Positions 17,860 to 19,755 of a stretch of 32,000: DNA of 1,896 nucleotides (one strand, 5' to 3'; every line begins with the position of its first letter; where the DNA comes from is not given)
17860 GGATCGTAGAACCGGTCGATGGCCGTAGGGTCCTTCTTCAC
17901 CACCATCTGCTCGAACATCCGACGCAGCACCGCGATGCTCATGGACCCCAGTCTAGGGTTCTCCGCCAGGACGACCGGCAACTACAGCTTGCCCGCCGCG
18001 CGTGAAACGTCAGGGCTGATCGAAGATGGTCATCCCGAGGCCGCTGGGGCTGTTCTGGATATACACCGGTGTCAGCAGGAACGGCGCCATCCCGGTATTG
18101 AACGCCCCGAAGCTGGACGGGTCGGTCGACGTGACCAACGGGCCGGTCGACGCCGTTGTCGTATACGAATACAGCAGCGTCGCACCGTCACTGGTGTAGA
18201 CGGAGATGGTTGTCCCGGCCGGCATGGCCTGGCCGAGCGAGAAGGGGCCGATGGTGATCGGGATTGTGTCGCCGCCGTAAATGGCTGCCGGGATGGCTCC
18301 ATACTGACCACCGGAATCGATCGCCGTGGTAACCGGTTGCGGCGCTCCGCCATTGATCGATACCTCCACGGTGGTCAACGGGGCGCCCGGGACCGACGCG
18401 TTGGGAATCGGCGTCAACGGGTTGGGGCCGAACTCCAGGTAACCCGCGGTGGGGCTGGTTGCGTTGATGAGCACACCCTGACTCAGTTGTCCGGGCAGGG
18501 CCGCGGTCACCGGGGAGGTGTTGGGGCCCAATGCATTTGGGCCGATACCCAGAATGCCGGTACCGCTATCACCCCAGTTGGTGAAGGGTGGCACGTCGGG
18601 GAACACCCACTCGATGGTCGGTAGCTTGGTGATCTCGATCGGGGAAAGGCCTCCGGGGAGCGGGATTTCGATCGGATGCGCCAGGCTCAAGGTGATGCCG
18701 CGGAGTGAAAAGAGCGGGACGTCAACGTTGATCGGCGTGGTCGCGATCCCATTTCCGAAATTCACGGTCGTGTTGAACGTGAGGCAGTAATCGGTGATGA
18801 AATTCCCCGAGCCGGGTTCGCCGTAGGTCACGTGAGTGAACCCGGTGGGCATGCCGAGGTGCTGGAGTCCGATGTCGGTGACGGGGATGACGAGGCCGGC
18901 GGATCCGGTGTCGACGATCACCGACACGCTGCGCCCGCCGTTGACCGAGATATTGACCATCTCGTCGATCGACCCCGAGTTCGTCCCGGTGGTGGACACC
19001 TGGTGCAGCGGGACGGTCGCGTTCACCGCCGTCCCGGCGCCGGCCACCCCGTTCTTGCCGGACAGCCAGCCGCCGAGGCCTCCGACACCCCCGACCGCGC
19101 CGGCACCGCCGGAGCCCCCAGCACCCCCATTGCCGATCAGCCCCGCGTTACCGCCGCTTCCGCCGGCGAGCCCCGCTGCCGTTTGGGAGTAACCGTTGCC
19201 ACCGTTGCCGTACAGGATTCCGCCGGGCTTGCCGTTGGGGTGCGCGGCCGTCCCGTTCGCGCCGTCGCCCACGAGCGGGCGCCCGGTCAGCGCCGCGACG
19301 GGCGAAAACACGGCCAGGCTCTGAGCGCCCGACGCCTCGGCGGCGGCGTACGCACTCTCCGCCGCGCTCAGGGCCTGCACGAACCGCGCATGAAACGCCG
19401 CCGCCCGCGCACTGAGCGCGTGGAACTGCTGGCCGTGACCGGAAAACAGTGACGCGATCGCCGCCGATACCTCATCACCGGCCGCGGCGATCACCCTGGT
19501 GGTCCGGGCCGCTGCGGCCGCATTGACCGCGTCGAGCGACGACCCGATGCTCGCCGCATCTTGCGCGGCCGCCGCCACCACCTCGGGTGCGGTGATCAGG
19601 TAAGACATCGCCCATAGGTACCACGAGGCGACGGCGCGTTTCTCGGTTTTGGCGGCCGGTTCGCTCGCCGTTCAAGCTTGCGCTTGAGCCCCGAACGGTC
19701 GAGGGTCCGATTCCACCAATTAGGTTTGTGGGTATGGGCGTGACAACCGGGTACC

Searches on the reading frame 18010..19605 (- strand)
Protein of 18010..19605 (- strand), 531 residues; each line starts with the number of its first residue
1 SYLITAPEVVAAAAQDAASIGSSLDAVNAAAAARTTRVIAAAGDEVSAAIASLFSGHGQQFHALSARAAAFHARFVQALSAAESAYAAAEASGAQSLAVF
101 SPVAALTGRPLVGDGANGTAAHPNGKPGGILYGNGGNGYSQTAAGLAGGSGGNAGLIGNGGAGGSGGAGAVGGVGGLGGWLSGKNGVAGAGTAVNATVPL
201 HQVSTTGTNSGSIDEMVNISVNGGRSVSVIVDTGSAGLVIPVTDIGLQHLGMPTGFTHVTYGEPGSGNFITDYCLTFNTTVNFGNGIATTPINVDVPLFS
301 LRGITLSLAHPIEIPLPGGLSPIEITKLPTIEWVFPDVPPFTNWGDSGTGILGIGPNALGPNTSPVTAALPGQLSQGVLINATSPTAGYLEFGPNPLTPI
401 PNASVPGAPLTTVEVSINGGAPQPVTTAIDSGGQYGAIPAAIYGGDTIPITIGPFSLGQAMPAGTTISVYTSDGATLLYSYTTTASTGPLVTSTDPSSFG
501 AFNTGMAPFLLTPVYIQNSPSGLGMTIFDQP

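Call 43: search_protein_families(library=pfam, proteins=[window:18010-19605:-], max_evalue=0.001)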
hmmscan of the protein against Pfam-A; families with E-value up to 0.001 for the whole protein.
window:18010-19605:- (531 aa): 4 families
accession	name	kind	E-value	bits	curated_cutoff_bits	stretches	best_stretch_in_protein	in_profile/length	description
PF20729.2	PE-PGRS_C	-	4.1e-81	272.6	33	1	198-526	3-265/265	PE-PGRS C-terminal aspartyl peptidase-like domain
PF00934.25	PE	-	1.9e-30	105.4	22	1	3-92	1-90/91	PE family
PF21526.2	PGRS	-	2.8e-17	63.3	27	1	112-181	1-73/73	PGRS repeats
PF13650.11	Asp_protease_2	-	0.00017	22.7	24.3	0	217-258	1-39/90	Aspartyl protease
